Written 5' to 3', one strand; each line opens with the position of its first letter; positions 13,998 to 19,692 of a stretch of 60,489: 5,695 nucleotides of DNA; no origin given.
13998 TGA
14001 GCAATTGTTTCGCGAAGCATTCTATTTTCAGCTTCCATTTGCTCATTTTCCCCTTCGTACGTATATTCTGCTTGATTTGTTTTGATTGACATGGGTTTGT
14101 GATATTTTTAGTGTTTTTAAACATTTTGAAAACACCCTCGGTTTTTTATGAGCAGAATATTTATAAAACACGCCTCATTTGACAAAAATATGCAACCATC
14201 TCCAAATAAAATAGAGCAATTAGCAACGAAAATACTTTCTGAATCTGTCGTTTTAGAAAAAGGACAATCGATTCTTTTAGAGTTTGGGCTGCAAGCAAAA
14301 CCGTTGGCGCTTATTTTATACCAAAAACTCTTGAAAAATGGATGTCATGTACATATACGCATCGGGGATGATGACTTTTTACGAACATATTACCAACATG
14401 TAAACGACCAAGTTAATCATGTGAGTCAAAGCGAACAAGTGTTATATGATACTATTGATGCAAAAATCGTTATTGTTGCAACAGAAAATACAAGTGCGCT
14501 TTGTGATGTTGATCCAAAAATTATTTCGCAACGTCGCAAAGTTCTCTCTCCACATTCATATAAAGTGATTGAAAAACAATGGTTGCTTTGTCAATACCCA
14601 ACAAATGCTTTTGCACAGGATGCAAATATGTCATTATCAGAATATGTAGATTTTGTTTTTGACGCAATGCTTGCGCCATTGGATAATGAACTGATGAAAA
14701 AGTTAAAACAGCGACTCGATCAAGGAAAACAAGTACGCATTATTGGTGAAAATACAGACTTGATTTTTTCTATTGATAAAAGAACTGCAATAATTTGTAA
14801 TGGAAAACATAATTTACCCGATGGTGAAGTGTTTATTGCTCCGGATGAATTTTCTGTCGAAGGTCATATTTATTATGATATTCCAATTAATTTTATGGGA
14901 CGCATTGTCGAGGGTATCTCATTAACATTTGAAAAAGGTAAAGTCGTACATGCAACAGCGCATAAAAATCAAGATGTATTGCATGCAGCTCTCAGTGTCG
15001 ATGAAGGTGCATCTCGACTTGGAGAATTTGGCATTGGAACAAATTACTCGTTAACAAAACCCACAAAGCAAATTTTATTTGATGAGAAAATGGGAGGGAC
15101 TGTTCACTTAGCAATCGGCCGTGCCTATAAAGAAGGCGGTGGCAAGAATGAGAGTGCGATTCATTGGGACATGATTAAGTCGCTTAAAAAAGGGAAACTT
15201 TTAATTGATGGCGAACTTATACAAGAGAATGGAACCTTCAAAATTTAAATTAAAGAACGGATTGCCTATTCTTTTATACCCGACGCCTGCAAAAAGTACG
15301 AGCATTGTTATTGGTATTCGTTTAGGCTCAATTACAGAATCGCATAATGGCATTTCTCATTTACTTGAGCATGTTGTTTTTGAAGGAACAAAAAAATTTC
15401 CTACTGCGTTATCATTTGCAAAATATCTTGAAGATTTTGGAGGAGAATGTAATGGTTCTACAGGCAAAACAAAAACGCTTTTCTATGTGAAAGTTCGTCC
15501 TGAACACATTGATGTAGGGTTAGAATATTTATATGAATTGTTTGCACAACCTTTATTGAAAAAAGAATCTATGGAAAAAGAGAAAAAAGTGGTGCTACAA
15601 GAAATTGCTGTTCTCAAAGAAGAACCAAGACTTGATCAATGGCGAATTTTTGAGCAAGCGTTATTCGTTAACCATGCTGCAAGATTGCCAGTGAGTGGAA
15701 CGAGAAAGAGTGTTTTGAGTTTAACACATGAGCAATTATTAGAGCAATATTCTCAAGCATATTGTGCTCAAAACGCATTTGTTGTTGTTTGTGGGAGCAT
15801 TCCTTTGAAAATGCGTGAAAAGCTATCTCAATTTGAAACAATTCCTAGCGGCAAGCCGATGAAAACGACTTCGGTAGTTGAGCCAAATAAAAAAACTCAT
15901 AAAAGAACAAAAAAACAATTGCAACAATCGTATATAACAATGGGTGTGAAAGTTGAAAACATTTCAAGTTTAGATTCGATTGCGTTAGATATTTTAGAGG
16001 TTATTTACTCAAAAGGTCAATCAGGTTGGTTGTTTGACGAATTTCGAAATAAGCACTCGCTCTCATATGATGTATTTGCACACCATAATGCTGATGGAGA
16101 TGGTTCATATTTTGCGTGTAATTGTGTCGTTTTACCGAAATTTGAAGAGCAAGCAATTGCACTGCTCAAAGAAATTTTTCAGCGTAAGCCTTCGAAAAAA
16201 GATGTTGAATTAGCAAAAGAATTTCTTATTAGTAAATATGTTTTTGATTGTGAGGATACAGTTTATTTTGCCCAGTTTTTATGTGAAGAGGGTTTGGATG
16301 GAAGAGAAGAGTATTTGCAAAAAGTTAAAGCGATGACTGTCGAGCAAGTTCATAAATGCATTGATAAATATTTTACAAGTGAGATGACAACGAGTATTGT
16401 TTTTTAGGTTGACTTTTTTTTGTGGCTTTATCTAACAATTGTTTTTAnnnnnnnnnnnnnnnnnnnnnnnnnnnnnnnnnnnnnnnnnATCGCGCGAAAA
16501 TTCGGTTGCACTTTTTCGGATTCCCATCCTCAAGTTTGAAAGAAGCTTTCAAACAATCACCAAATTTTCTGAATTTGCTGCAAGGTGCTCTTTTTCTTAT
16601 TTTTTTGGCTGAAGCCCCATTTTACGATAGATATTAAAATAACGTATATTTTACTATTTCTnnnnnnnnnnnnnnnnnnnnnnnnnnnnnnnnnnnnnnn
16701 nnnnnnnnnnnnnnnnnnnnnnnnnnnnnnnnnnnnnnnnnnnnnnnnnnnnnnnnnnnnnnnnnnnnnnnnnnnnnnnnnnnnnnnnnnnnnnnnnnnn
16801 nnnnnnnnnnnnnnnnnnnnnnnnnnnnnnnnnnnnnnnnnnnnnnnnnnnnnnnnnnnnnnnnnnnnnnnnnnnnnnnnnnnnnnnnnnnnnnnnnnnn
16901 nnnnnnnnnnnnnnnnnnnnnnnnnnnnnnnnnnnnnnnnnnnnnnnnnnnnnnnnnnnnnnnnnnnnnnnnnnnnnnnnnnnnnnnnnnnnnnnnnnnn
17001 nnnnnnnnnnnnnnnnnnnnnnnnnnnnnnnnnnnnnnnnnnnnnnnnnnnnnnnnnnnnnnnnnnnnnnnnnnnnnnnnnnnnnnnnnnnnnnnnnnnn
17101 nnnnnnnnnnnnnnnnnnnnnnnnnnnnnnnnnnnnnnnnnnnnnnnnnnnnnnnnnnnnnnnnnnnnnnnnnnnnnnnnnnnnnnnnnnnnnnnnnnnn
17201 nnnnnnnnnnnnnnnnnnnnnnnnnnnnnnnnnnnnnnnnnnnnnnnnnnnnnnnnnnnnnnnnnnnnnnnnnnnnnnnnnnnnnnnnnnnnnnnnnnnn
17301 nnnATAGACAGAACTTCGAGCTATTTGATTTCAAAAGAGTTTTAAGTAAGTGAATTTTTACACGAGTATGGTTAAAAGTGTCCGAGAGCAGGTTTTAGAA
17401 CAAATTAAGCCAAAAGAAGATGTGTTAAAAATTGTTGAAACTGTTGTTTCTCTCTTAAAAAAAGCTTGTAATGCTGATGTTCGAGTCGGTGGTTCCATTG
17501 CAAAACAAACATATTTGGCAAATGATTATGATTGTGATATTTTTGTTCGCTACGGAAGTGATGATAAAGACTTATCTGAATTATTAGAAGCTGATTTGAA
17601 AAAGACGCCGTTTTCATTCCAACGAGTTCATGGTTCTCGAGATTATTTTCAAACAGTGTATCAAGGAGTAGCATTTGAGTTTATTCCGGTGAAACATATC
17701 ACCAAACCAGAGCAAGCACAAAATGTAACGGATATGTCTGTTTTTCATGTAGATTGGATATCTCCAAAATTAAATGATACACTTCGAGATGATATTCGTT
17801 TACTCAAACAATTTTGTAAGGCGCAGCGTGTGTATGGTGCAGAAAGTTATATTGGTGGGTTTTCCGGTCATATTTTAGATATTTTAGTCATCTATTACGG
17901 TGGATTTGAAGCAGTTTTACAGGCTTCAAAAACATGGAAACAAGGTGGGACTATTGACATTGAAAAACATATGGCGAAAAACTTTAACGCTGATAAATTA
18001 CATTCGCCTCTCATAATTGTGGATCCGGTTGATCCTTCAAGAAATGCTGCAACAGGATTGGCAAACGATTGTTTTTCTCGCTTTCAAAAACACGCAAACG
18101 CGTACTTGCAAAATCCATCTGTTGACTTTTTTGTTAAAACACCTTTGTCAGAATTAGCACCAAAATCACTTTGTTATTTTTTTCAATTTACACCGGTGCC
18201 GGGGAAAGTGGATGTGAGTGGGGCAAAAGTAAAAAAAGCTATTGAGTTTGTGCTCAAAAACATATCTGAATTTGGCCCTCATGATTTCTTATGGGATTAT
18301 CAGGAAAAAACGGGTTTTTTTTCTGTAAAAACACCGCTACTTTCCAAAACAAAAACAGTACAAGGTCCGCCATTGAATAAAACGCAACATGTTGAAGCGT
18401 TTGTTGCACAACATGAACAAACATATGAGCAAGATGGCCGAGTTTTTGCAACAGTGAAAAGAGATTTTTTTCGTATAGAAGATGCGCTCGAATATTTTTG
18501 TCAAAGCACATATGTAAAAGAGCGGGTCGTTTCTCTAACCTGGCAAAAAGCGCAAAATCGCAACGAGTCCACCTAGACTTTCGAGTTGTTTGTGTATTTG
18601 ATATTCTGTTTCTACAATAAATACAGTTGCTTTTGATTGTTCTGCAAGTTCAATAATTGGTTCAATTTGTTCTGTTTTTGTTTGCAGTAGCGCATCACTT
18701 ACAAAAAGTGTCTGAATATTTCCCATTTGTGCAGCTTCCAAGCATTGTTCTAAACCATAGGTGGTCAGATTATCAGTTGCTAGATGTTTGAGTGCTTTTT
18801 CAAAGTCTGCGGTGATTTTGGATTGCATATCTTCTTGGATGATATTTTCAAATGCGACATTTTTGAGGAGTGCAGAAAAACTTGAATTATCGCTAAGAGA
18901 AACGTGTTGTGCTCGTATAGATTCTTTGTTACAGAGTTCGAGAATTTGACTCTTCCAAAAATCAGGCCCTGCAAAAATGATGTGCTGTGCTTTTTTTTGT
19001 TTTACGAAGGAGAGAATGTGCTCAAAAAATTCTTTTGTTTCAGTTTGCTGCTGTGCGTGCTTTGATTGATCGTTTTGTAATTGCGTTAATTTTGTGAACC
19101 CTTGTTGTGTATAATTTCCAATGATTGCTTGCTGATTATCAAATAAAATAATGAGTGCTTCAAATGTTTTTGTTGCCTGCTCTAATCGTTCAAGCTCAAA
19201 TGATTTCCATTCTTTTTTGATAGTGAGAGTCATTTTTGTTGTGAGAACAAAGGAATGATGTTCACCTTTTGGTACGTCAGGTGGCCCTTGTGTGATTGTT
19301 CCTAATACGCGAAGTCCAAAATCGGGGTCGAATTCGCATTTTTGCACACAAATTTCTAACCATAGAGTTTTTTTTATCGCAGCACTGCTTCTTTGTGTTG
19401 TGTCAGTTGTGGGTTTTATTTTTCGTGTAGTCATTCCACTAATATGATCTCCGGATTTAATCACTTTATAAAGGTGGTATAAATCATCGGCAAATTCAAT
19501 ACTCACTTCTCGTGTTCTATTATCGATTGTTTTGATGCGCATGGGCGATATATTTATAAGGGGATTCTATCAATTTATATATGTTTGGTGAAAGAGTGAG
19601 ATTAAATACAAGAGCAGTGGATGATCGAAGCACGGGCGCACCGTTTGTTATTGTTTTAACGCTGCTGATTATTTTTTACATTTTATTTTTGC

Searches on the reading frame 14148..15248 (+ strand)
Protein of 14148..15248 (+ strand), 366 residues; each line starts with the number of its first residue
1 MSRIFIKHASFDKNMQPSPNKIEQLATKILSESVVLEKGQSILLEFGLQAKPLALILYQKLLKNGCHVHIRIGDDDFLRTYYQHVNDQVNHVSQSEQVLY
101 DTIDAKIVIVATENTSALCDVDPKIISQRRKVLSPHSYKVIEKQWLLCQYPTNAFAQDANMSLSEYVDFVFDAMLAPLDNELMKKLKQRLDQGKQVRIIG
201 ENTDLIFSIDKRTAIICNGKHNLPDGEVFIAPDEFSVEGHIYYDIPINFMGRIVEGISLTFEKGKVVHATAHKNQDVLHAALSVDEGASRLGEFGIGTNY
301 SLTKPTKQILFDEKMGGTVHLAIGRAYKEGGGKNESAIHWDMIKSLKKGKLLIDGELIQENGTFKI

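Call 8: search_protein_families(library=pfam, proteins=[window:14148-15248:+], max_evalue=0.001)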
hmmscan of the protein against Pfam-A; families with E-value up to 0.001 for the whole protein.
window:14148-15248:+ (366 aa): 1 family
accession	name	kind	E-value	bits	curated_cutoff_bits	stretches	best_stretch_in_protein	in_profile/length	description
PF02073.20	Peptidase_M29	-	9.4e-62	209.6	27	1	20-348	3-386/406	Thermophilic metalloprotease (M29)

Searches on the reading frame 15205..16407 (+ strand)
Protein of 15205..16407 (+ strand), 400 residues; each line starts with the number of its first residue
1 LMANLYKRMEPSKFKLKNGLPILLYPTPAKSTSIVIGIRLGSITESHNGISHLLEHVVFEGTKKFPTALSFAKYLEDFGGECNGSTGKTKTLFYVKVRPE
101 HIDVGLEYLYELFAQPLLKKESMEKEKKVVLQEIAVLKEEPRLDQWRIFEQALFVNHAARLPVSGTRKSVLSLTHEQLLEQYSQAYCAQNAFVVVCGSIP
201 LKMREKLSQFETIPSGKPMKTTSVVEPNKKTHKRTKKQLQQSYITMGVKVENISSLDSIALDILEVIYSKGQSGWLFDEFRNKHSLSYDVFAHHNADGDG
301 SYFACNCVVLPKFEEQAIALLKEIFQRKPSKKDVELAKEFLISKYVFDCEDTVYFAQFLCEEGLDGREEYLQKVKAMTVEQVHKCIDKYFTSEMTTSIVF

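Call 103: search_protein_families(library=pfam, proteins=[window:15205-16407:+], max_evalue=0.001)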
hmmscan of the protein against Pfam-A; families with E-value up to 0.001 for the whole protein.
window:15205-16407:+ (400 aa): 2 families
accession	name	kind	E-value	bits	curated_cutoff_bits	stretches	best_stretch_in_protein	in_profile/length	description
PF00675.25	Peptidase_M16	-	1.1e-25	90.8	22.3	1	27-144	8-126/149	Insulinase (Peptidase family M16)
PF05193.26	Peptidase_M16_C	-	4.2e-24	85.9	23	1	172-339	1-179/181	Peptidase M16 inactive domain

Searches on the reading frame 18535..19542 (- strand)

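Call 103: search_protein_families(library=pfam, proteins=[window:18535-19542:-], max_evalue=0.001)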
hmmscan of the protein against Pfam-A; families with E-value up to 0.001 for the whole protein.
window:18535-19542:- (335 aa): 2 families
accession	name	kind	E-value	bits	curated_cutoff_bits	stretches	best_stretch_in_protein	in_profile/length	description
PF03463.20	eRF1_1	-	5.9e-23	81.6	23.8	1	12-124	17-123/123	eRF1 domain 1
PF03465.20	eRF1_3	-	2.2e-16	60.7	25.8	1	247-332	8-104/106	eRF1 domain 3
